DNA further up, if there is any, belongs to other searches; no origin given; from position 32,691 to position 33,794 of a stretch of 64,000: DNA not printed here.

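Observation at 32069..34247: Co-directional Mrr-like nuclease, HhH-GPD glycosylase-like and HEPN-like (RNxxxH) genes: candidate modification-sensing defence module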

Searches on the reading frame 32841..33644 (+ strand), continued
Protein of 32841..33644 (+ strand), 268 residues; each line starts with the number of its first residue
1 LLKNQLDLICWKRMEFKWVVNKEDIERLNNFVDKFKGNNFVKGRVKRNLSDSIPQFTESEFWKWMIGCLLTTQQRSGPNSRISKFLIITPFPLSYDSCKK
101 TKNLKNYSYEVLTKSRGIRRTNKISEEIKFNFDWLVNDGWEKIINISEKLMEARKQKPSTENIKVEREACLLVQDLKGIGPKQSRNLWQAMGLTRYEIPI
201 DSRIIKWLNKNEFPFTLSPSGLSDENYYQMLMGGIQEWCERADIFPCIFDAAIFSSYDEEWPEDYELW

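Call 85: search_dna_similar(query=P0027, collection=plasmids, mode=protein, max_evalue=0.00001, max_rows=15)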
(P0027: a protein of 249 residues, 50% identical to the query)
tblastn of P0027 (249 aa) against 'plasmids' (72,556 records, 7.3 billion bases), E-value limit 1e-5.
Records with a match: 2; places in all: 2; records where one place covers at least 80% of the query: 2.
Best place of each record, by identity: <60% 2.
By first word of the organism name: Bradyrhizobium 1; halophilic 1.
By predicted mobility (MOB-suite, as given by PLSDB): mobilizable 1; non-mobilizable 1.
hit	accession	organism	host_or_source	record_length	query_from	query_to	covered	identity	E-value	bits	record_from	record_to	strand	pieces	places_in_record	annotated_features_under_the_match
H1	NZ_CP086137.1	Bradyrhizobium barranii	Glycine max cv. AC Orford,Cell ...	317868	1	239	96%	44.4%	5e-57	202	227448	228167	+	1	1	hypothetical protein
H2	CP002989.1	halophilic archaeon DL31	-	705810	5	244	96%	36.4%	1e-47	175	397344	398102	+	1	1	hypothetical protein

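Call 86: search_dna_similar(query=P0027, collection=phages, mode=protein, max_evalue=0.00001, max_rows=15)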
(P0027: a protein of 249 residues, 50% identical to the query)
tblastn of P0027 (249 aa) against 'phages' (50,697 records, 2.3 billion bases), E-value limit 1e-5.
No match.

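Call 87: get_annotated_region(hit=H1, flank=6000)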
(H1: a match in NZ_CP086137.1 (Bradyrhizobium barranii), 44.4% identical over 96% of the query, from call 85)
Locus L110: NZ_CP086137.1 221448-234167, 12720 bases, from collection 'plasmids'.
description: Bradyrhizobium barranii subsp. barranii strain 144S4 plasmid pBb144S4a, complete sequence
organism: Bradyrhizobium barranii (NCBI taxid 2823807)
taxonomy: Bacteria; Pseudomonadota; Alphaproteobacteria; Hyphomicrobiales; Nitrobacteraceae; Bradyrhizobium; Bradyrhizobium barranii
host: -; source: Glycine max cv. AC Orford,Cell Culture,Root nodule from soybean plant inoculated with root zone soil from ...; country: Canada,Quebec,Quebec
typing (MOB-suite, as given by PLSDB): mobilizable; replicon rep_cluster_506; relaxase MOBP,MOBQ
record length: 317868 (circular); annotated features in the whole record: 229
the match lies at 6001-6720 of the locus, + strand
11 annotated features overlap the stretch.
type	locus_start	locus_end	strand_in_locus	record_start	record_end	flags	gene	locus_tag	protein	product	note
CDS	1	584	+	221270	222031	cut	istB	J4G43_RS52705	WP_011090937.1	IS21-like element ISFK1 family helper ATPase IstB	-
CDS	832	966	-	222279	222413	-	-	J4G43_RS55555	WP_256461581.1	hypothetical protein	-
CDS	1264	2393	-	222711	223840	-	-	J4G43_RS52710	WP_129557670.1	IS3-like element ISRj2 family transposase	GO:0006313 - DNA transposition [Evidence IEA]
CDS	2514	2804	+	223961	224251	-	-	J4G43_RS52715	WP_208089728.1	hypothetical protein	-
CDS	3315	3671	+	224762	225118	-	tnpB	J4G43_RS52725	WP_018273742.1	IS66 family insertion sequence element accessory protein TnpB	-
CDS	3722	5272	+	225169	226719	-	-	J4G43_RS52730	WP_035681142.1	IS66 family transposase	-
CDS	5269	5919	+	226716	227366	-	-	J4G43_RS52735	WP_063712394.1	UPF0149 family protein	-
CDS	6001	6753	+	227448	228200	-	-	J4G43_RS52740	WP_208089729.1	hypothetical protein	-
CDS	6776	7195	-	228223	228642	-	-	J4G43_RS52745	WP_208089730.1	hypothetical protein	-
CDS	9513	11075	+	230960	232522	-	-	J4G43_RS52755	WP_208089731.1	hypothetical protein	-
CDS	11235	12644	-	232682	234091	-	-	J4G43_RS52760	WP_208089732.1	hypothetical protein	-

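Call 88: get_annotated_region(hit=H2, flank=6000)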
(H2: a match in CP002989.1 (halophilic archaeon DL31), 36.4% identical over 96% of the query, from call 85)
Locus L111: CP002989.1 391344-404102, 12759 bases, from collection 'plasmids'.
description: Halophilic archaeon DL31 plasmid phalar01, complete sequence
organism: halophilic archaeon DL31 (NCBI taxid 756883)
taxonomy: Archaea; Euryarchaeota; Halobacteria; Halobacteriales; ; ; halophilic archaeon DL31
host: -; source: -; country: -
typing (MOB-suite, as given by PLSDB): non-mobilizable; replicon rep_cluster_1020; mating-pair formation MPF_T
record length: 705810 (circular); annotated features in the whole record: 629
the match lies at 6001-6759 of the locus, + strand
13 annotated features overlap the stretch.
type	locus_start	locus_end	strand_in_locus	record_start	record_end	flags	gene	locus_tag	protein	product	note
CDS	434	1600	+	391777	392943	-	-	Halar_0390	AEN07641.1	transposase (ISH3)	-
CDS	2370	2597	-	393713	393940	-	-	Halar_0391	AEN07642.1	hypothetical protein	-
CDS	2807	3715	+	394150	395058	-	-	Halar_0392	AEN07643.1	hypothetical protein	-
CDS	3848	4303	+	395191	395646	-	-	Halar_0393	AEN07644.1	hypothetical protein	-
CDS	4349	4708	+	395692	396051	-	-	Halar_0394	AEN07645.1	hypothetical protein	-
CDS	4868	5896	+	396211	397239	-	-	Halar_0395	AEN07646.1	orc1/cdc6 family replication initiation protein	-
CDS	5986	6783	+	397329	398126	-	-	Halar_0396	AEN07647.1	hypothetical protein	-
CDS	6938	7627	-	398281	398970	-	-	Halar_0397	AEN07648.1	protein of unknown function DUF159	-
CDS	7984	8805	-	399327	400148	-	-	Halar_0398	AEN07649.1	transposase IS4 family protein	-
CDS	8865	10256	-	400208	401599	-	-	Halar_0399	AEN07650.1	Protein of unknown function DUF318, transmembrane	-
CDS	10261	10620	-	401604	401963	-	-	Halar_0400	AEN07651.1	Protein of unknown function DUF2078, membrane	-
CDS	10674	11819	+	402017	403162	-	-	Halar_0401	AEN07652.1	transposase (ISH3)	-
CDS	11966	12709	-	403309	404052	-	-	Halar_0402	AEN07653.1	transposase IS4 family protein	-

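Call 89: search_protein_families(library=pfam, proteins=[L011:4205-5749:+, L013:5359-5817:+, L013:6722-7162:+, L024:5549-5986:+, L024:6764-7288:+, L087:1074-1748:+, L016:4117-5991:+, L023:4436-5971:+, L042:4052-5845:+, L045:5138-6001:+], max_evalue=0.001)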
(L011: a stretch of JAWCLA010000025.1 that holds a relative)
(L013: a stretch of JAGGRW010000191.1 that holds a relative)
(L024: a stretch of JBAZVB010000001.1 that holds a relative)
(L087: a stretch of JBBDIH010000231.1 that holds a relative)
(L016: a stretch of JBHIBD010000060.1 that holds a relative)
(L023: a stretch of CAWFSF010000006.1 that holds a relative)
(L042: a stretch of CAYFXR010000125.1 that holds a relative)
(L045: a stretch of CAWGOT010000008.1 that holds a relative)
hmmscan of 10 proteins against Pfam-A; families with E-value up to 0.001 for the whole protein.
L011:4205-5749:+ (515 aa): 3 families
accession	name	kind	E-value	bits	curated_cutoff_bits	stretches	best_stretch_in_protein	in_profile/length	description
PF00591.27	Glycos_transf_3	-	5.8e-16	59.3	27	1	159-382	2-252/253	Glycosyl transferase family, a/b domain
PF07831.19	PYNP_C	-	5.5e-12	45.6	27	1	424-482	5-70/75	Pyrimidine nucleoside phosphorylase C-terminal domain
PF02885.22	Glycos_trans_3N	-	4.4e-11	42.8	26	1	91-151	3-63/63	Glycosyl transferase family, helical bundle domain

L013:5359-5817:+ (153 aa): 2 families
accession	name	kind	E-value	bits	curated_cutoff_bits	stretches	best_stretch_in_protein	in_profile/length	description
PF21818.3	DUF6884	-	1.3e-14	54.9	30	1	20-138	11-128/135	Family of unknown function (DUF6884)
PF03883.20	H2O2_YaaD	-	3.2e-05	24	29.6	1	28-129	83-179/236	Peroxide stress protein YaaA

L013:6722-7162:+ (147 aa): 0 families

L024:5549-5986:+ (146 aa): 0 families

L024:6764-7288:+ (175 aa): 1 family
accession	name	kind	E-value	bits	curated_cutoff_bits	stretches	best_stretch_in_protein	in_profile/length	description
PF04229.20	GrpB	-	8.2e-45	153.3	25.5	1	9-169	2-158/159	GrpB protein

L087:1074-1748:+ (225 aa): 1 family
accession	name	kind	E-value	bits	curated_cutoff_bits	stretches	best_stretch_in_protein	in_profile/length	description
PF11185.13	DUF2971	-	3.9e-07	31.8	22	1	94-163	1-88/89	Protein of unknown function (DUF2971)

L016:4117-5991:+ (625 aa): 3 families
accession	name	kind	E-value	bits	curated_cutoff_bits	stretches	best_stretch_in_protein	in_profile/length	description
PF17392.7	Urocanase_C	-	3e-90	301.4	23.6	1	423-617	1-195/196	Urocanase C-terminal domain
PF01175.24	Urocanase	-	3.5e-79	265.8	23.2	1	208-420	1-209/209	Urocanase Rossmann-like domain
PF17391.7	Urocanase_N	-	3.9e-53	179.1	23.2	1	79-205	1-127/127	Urocanase N-terminal domain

L023:4436-5971:+ (512 aa): 0 families

L042:4052-5845:+ (598 aa): 4 families
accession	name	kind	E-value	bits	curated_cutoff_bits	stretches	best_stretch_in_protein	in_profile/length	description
PF00128.31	Alpha-amylase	-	7.8e-28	98.3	22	2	129-213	10-93/446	Alpha amylase, catalytic domain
PF02922.24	CBM_48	-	3.8e-23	82.1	22.4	1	8-83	3-83/83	Carbohydrate-binding module 48 (Isoamylase N-terminal domain)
PF02806.24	Alpha-amylase_C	-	1.5e-10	41.7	21.2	1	500-593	6-93/95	Alpha amylase, C-terminal all-beta domain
PF16760.10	CBM53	-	0.00049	20.8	27.6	0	25-57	10-47/57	Starch/carbohydrate-binding module (family 53)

L045:5138-6001:+ (288 aa): 1 family
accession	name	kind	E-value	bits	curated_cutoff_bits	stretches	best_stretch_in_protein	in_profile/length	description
PF02646.22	RmuC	-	5.9e-71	239.4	26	1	5-269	25-288/291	RmuC family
